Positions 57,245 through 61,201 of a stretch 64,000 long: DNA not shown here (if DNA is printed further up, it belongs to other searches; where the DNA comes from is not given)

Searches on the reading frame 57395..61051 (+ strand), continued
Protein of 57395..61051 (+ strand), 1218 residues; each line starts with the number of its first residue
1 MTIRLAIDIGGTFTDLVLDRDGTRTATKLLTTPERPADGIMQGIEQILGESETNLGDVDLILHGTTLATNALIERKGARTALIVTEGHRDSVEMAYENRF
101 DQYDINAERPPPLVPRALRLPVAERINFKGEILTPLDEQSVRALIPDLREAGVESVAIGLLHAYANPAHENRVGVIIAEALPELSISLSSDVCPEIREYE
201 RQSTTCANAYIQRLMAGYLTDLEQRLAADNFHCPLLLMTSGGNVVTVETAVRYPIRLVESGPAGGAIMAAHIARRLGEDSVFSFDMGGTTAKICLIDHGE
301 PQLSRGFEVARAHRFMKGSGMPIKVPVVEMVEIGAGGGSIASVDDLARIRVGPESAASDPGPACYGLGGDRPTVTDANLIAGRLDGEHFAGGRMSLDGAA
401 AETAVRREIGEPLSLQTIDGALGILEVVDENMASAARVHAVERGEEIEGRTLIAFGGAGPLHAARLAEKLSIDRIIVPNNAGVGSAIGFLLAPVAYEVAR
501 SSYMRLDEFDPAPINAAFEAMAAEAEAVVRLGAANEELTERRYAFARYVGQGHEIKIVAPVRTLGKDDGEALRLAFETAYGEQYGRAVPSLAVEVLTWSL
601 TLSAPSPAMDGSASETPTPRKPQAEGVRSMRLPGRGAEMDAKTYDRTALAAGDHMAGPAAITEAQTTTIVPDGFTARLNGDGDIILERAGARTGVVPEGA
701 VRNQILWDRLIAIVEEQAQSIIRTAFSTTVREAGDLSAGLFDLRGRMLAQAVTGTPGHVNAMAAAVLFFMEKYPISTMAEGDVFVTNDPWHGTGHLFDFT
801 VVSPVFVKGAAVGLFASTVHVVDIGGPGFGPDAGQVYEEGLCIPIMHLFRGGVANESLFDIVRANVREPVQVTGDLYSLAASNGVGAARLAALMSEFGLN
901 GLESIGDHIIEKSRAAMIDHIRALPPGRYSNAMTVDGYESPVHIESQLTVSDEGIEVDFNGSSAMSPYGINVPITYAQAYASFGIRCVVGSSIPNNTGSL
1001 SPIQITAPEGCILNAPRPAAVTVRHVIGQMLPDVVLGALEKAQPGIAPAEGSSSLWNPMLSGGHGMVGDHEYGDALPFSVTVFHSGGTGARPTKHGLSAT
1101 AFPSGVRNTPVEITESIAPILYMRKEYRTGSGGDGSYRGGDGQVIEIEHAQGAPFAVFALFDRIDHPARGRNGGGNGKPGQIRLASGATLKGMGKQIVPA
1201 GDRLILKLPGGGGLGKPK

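Call 32: find_homologous_proteins(query=window:57395-61051:+, max_evalue=1e-50)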
Query window:57395-61051:+ (1218 aa): 8000 proteins with E <= 1e-50 among 8000 candidates; the best 120 are listed.
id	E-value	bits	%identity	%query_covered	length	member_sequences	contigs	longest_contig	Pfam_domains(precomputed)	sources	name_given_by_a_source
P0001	0.0e+0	2707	100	100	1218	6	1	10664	PF01968.25,PF19278.5,PF02538.20,PF05378.20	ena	-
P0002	0.0e+0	2406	89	99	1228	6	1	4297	PF01968.25,PF19278.5,PF02538.20,PF05378.20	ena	-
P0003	0.0e+0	2227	82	99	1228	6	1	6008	PF01968.25,PF19278.5,PF02538.20,PF05378.20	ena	-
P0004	0.0e+0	2217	82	99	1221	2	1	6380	PF01968.25,PF19278.5,PF02538.20,PF05378.20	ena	-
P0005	0.0e+0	2213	82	99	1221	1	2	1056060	PF01968.25,PF19278.5,PF02538.20,PF05378.20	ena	-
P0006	0.0e+0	2212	82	99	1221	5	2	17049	PF01968.25,PF19278.5,PF02538.20,PF05378.20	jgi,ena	-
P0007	0.0e+0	1898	71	100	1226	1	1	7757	PF01968.25,PF19278.5,PF02538.20,PF05378.20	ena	-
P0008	0.0e+0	1876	69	99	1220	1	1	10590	PF01968.25,PF19278.5,PF02538.20,PF05378.20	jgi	-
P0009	0.0e+0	1872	69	99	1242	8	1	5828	PF01968.25,PF19278.5,PF02538.20,PF05378.20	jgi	jgi:N-methylhydantoinase A/oxoprolinase/acetone carboxylase beta subunit/N-methylhydantoinase B/oxop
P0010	0.0e+0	1872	69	99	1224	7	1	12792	PF01968.25,PF19278.5,PF02538.20,PF05378.20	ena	-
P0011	0.0e+0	1869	70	99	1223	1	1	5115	PF01968.25,PF19278.5,PF02538.20,PF05378.20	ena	-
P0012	0.0e+0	1869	69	100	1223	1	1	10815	PF01968.25,PF19278.5,PF02538.20,PF05378.20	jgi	jgi:N-methylhydantoinase A/oxoprolinase/acetone carboxylase beta subunit/N-methylhydantoinase B/oxop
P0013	0.0e+0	1868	70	99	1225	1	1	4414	PF01968.25,PF19278.5,PF02538.20,PF05378.20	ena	-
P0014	0.0e+0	1865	69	99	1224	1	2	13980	PF01968.25,PF19278.5,PF02538.20,PF05378.20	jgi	jgi:N-methylhydantoinase A/oxoprolinase/acetone carboxylase beta subunit/N-methylhydantoinase B/oxop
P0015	0.0e+0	1861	69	100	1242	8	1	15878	PF01968.25,PF19278.5,PF02538.20,PF05378.20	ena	-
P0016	0.0e+0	1860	68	100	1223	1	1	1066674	PF01968.25,PF19278.5,PF02538.20,PF05378.20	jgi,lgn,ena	-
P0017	0.0e+0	1858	68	99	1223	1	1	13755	PF01968.25,PF19278.5,PF02538.20,PF05378.20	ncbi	-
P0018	0.0e+0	1857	69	98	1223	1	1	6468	PF01968.25,PF19278.5,PF02538.20,PF05378.20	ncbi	-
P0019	0.0e+0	1852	70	99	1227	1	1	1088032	PF01968.25,PF19278.5,PF02538.20,PF05378.20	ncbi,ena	-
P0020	0.0e+0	1851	69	100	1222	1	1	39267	PF01968.25,PF19278.5,PF02538.20,PF05378.20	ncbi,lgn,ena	-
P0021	0.0e+0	1850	69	99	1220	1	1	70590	PF01968.25,PF19278.5,PF02538.20,PF05378.20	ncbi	-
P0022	0.0e+0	1848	68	100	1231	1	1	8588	PF01968.25,PF19278.5,PF02538.20,PF05378.20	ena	-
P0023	0.0e+0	1847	69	99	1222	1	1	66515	PF01968.25,PF19278.5,PF02538.20,PF05378.20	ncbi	-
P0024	0.0e+0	1846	68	99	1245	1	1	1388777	PF01968.25,PF19278.5,PF02538.20,PF05378.20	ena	-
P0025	0.0e+0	1839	67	99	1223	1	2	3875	PF01968.25,PF19278.5,PF02538.20,PF05378.20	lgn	-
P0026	0.0e+0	1838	68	99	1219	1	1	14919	PF01968.25,PF19278.5,PF02538.20,PF05378.20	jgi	-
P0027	0.0e+0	1837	68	99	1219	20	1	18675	PF01968.25,PF19278.5,PF02538.20,PF05378.20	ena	-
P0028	0.0e+0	1833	67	99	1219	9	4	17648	PF01968.25,PF19278.5,PF02538.20,PF05378.20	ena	-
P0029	0.0e+0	1829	68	100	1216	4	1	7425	PF01968.25,PF19278.5,PF02538.20,PF05378.20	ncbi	-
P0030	0.0e+0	1827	67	99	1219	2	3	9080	PF01968.25,PF19278.5,PF02538.20,PF05378.20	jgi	jgi:5-oxoprolinase (ATP-hydrolysing)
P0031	0.0e+0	1824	67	99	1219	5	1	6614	PF01968.25,PF19278.5,PF02538.20,PF05378.20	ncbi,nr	ncbi:MAG: methylhydantoinase [Rhodospirillaceae bacterium]|nr:methylhydantoinase [Rhodospirillaceae 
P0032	0.0e+0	1822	67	99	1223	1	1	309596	PF01968.25,PF19278.5,PF02538.20,PF05378.20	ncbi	-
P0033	0.0e+0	1821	68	99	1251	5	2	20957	PF01968.25,PF19278.5,PF02538.20,PF05378.20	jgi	jgi:N-methylhydantoinase A/oxoprolinase/acetone carboxylase beta subunit/N-methylhydantoinase B/oxop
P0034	0.0e+0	1820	67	100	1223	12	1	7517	PF01968.25,PF19278.5,PF02538.20,PF05378.20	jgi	jgi:N-methylhydantoinase A/oxoprolinase/acetone carboxylase beta subunit/N-methylhydantoinase B/oxop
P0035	0.0e+0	1820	66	99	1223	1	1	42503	PF01968.25,PF19278.5,PF02538.20,PF05378.20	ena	-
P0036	0.0e+0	1819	67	99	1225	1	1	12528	PF01968.25,PF19278.5,PF02538.20,PF05378.20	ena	-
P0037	0.0e+0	1817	67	100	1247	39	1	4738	PF01968.25,PF19278.5,PF02538.20,PF05378.20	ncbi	-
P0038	0.0e+0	1817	67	99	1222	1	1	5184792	PF01968.25,PF19278.5,PF02538.20,PF05378.20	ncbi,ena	-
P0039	0.0e+0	1816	67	99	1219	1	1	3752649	PF01968.25,PF19278.5,PF02538.20,PF05378.20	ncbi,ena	-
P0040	0.0e+0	1814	68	99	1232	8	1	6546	PF01968.25,PF19278.5,PF02538.20,PF05378.20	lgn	-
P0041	0.0e+0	1814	67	99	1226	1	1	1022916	PF01968.25,PF02538.20,PF05378.20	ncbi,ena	-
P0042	0.0e+0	1812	68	99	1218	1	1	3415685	PF01968.25,PF19278.5,PF02538.20,PF05378.20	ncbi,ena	-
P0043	0.0e+0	1812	67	99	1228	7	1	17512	PF01968.25,PF19278.5,PF02538.20,PF05378.20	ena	-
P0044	0.0e+0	1810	68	99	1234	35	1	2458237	PF01968.25,PF02538.20,PF05378.20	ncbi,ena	-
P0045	0.0e+0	1809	67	99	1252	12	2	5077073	PF01968.25,PF19278.5,PF02538.20,PF05378.20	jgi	jgi:5-oxoprolinase (ATP-hydrolysing)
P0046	0.0e+0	1808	66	100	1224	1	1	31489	PF01968.25,PF19278.5,PF02538.20,PF05378.20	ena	-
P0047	0.0e+0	1808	67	100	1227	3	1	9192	PF01968.25,PF02538.20,PF05378.20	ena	-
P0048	0.0e+0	1808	69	99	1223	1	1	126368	PF01968.25,PF02538.20,PF05378.20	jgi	jgi:5-oxoprolinase (ATP-hydrolysing)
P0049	0.0e+0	1807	67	99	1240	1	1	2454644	PF01968.25,PF19278.5,PF02538.20,PF05378.20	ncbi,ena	-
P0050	0.0e+0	1806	66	99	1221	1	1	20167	PF01968.25,PF19278.5,PF02538.20,PF05378.20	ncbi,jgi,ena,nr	ncbi:MAG: hydantoinase B/oxoprolinase family protein [Gammaproteobacteria bacterium]|nr:hydantoinase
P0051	0.0e+0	1805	67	99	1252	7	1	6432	PF01968.25,PF19278.5,PF02538.20,PF05378.20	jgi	-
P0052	0.0e+0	1801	66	99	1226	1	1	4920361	PF01968.25,PF19278.5,PF02538.20,PF05378.20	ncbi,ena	-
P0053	0.0e+0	1801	67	98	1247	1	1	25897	PF01968.25,PF19278.5,PF02538.20,PF05378.20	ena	-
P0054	0.0e+0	1795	67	99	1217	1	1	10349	PF01968.25,PF19278.5,PF02538.20,PF05378.20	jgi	jgi:N-methylhydantoinase A/oxoprolinase/acetone carboxylase beta subunit/N-methylhydantoinase B/oxop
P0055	0.0e+0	1793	62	69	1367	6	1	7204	PF01968.25,PF02538.20,PF05378.20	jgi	jgi:N-methylhydantoinase A/oxoprolinase/acetone carboxylase beta subunit/N-methylhydantoinase B/oxop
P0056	0.0e+0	1793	67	99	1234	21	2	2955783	PF01968.25,PF19278.5,PF02538.20,PF05378.20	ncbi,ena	-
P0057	0.0e+0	1793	65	99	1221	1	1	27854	PF01968.25,PF19278.5,PF02538.20,PF05378.20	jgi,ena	-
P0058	0.0e+0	1792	67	99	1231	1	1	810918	PF01968.25,PF19278.5,PF02538.20,PF05378.20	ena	-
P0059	0.0e+0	1791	66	100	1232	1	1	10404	PF01968.25,PF19278.5,PF02538.20,PF05378.20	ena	-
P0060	0.0e+0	1790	66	99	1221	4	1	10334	PF01968.25,PF19278.5,PF02538.20,PF05378.20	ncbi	-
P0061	0.0e+0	1789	67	100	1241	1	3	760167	PF01968.25,PF19278.5,PF02538.20,PF05378.20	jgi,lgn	-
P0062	0.0e+0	1787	67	99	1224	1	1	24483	PF01968.25,PF19278.5,PF02538.20,PF05378.20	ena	-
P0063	0.0e+0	1787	66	99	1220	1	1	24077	PF01968.25,PF02538.20,PF05378.20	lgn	-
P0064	0.0e+0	1787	65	100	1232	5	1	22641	PF01968.25,PF19278.5,PF02538.20,PF05378.20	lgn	-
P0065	0.0e+0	1785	67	99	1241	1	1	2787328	PF01968.25,PF19278.5,PF02538.20,PF05378.20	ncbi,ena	-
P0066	0.0e+0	1784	67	99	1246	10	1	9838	PF01968.25,PF19278.5,PF02538.20,PF05378.20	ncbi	-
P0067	0.0e+0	1784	66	99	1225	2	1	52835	PF01968.25,PF19278.5,PF02538.20,PF05378.20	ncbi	-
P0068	0.0e+0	1782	65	100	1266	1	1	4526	PF01968.25,PF19278.5,PF02538.20,PF05378.20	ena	-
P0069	0.0e+0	1781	65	98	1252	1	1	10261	PF01968.25,PF19278.5,PF02538.20,PF05378.20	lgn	-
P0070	0.0e+0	1780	65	100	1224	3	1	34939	PF01968.25,PF02538.20,PF05378.20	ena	-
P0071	0.0e+0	1780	66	99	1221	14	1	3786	PF01968.25,PF19278.5,PF02538.20,PF05378.20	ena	-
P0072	0.0e+0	1779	66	99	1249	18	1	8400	PF01968.25,PF19278.5,PF02538.20,PF05378.20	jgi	jgi:N-methylhydantoinase A/oxoprolinase/acetone carboxylase beta subunit/N-methylhydantoinase B/oxop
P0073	0.0e+0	1779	67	100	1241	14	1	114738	PF01968.25,PF19278.5,PF02538.20,PF05378.20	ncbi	-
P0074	0.0e+0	1778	65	100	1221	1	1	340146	PF01968.25,PF19278.5,PF02538.20,PF05378.20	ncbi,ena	-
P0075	0.0e+0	1778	66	99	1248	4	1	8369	PF01968.25,PF19278.5,PF02538.20,PF05378.20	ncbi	-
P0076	0.0e+0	1777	66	99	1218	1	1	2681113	PF01968.25,PF19278.5,PF02538.20,PF05378.20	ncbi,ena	-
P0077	0.0e+0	1777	66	99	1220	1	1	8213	PF01968.25,PF19278.5,PF02538.20,PF05378.20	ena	-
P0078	0.0e+0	1775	66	100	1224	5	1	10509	PF01968.25,PF19278.5,PF02538.20,PF05378.20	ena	-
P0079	0.0e+0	1773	66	99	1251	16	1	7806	PF01968.25,PF19278.5,PF02538.20,PF05378.20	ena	-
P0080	0.0e+0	1772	66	99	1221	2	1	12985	PF01968.25,PF19278.5,PF02538.20,PF05378.20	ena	-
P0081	0.0e+0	1771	66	99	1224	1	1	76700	PF01968.25,PF02538.20,PF05378.20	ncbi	-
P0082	0.0e+0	1771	67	99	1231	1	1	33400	PF01968.25,PF02538.20,PF05378.20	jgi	jgi:5-oxoprolinase (ATP-hydrolysing)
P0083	0.0e+0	1771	69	95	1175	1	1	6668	PF01968.25,PF19278.5,PF02538.20,PF05378.20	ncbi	-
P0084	0.0e+0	1771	65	100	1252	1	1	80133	PF01968.25,PF19278.5,PF02538.20,PF05378.20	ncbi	ncbi:MAG: hydantoinase B/oxoprolinase family protein [Pseudomonadota bacterium]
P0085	0.0e+0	1770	66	99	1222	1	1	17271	PF01968.25,PF19278.5,PF02538.20,PF05378.20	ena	-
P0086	0.0e+0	1767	66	99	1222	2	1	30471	PF01968.25,PF19278.5,PF02538.20,PF05378.20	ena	-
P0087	0.0e+0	1767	66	99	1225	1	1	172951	PF01968.25,PF19278.5,PF02538.20,PF05378.20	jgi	jgi:N-methylhydantoinase A/oxoprolinase/acetone carboxylase beta subunit/N-methylhydantoinase B/oxop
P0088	0.0e+0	1765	62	99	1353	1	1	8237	PF01968.25,PF02538.20,PF05378.20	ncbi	-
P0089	0.0e+0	1764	66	99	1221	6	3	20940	PF01968.25,PF19278.5,PF02538.20,PF05378.20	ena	-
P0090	0.0e+0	1763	66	99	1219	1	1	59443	PF01968.25,PF19278.5,PF02538.20,PF05378.20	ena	-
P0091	0.0e+0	1761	66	99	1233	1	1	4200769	PF01968.25,PF19278.5,PF02538.20,PF05378.20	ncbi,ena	-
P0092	0.0e+0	1761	61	99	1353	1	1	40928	PF01968.25,PF02538.20,PF05378.20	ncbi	-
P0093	0.0e+0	1760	66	99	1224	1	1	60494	PF01968.25,PF02538.20,PF05378.20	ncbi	-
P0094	0.0e+0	1760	66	99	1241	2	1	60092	PF01968.25,PF19278.5,PF02538.20,PF05378.20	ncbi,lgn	-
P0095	0.0e+0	1759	66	99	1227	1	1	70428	PF01968.25,PF19278.5,PF02538.20,PF05378.20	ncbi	-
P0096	0.0e+0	1758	66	99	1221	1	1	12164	PF01968.25,PF19278.5,PF02538.20,PF05378.20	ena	-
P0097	0.0e+0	1757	67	99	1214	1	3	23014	PF01968.25,PF02538.20,PF05378.20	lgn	-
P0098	0.0e+0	1756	66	99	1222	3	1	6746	PF01968.25,PF19278.5,PF02538.20,PF05378.20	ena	-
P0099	0.0e+0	1756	65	99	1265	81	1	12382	PF01968.25,PF19278.5,PF02538.20,PF05378.20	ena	-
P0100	0.0e+0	1756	65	99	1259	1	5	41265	PF01968.25,PF19278.5,PF02538.20,PF05378.20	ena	-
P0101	0.0e+0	1754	66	99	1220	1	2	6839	PF01968.25,PF19278.5,PF02538.20,PF05378.20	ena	-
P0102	0.0e+0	1753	65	99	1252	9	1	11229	PF01968.25,PF19278.5,PF02538.20,PF05378.20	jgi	jgi:N-methylhydantoinase A/oxoprolinase/acetone carboxylase beta subunit/N-methylhydantoinase B/oxop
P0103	0.0e+0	1751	66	100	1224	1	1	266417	PF01968.25,PF02538.20,PF05378.20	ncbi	-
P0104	0.0e+0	1751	66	99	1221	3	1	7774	PF01968.25,PF19278.5,PF02538.20,PF05378.20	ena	-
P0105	0.0e+0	1749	66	99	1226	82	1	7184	PF01968.25,PF02538.20,PF05378.20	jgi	-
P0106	0.0e+0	1747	64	99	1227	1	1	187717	PF01968.25,PF19278.5,PF02538.20,PF05378.20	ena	-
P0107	0.0e+0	1747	65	99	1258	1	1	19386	PF01968.25,PF19278.5,PF02538.20,PF05378.20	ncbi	-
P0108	0.0e+0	1747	66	99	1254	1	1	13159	PF01968.25,PF02538.20,PF05378.20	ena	-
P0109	0.0e+0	1744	66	99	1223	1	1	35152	PF01968.25,PF02538.20,PF05378.20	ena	-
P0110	0.0e+0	1742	65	99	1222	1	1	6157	PF01968.25,PF19278.5,PF02538.20,PF05378.20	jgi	jgi:5-oxoprolinase (ATP-hydrolysing)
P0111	0.0e+0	1742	65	99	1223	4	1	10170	PF01968.25,PF02538.20,PF05378.20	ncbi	-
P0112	0.0e+0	1740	65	99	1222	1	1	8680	PF01968.25,PF02538.20,PF05378.20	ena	-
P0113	0.0e+0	1740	66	100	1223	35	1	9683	PF01968.25,PF02538.20,PF05378.20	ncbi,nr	ncbi:MAG: methylhydantoinase [SAR116 cluster bacterium]|nr:methylhydantoinase [SAR116 cluster bacter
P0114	0.0e+0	1739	65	99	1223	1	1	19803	PF01968.25,PF02538.20,PF05378.20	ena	-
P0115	0.0e+0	1736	65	99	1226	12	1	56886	PF01968.25,PF02538.20,PF05378.20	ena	-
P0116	0.0e+0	1736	64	99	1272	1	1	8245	PF01968.25,PF19278.5,PF02538.20,PF05378.20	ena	-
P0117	0.0e+0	1733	65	99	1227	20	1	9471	PF01968.25,PF02538.20,PF05378.20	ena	-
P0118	0.0e+0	1726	65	99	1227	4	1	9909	PF01968.25,PF02538.20,PF05378.20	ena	-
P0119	0.0e+0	1719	64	99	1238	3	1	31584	PF01968.25,PF19278.5,PF02538.20,PF05378.20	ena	-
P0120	0.0e+0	1716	63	100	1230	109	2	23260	PF01968.25,PF02538.20,PF05378.20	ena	-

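Call 33: find_encoding_contigs(protein=P0002, flank=10000, max_places=4)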
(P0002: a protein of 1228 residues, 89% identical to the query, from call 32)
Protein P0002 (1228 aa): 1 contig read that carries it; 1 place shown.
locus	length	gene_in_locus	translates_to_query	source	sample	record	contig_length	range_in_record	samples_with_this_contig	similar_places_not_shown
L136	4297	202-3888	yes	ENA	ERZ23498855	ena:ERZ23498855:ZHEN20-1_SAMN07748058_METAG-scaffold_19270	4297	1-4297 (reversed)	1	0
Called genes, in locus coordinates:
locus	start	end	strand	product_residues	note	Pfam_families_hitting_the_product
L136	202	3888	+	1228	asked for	PF05378:Hydant_A_N, PF01968:Hydantoinase_A, PF19278:Hydant_A_C, PF02538:Hydantoinase_B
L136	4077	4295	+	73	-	?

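Call 34: find_encoding_contigs(protein=P0005, flank=10000, max_places=4)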
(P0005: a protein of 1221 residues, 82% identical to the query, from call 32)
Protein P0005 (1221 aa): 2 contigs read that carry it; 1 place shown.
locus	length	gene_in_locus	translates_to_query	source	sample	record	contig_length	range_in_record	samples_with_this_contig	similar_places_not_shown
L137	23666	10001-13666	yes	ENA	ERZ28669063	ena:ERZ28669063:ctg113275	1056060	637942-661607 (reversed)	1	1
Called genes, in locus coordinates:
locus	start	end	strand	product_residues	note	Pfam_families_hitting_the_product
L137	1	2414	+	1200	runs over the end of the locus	PF00664:ABC_membrane, PF00004:AAA (faint), PF00005:ABC_tran, PF06414:Zeta_toxin (faint), PF13191:AAA_16 (faint), PF00664:ABC_membrane, PF00005:ABC_tran, PF02463:SMC_N, +3 more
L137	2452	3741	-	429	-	PF22290:DmmA-like_N (weak), PF00111:Fer2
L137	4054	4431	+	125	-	PF01710:HTH_Tnp_IS630, PF13384:HTH_23 (weak), PF13518:HTH_28 (weak), PF13565:HTH_32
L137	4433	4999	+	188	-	PF13358:DDE_3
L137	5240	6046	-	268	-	PF01507:PAPS_reduct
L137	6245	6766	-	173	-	PF06073:DUF934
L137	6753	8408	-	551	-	PF03460:NIR_SIR_ferr, PF01077:NIR_SIR, PF03460:NIR_SIR_ferr, PF01077:NIR_SIR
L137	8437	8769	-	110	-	PF11011:DUF2849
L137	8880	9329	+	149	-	PF13404:HTH_AsnC-type, PF13412:HTH_24, PF01037:AsnC_trans_reg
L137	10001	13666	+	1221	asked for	PF05378:Hydant_A_N, PF01968:Hydantoinase_A, PF19278:Hydant_A_C, PF02538:Hydantoinase_B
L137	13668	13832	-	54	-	PF07896:DUF1674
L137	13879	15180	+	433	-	PF01029:NusB, PF01189:Methyltr_RsmB-F, PF13649:Methyltransf_25 (faint)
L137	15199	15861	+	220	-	PF00834:Ribul_P_3_epim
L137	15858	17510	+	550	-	PF07940:Hepar_II_III_C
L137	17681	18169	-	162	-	-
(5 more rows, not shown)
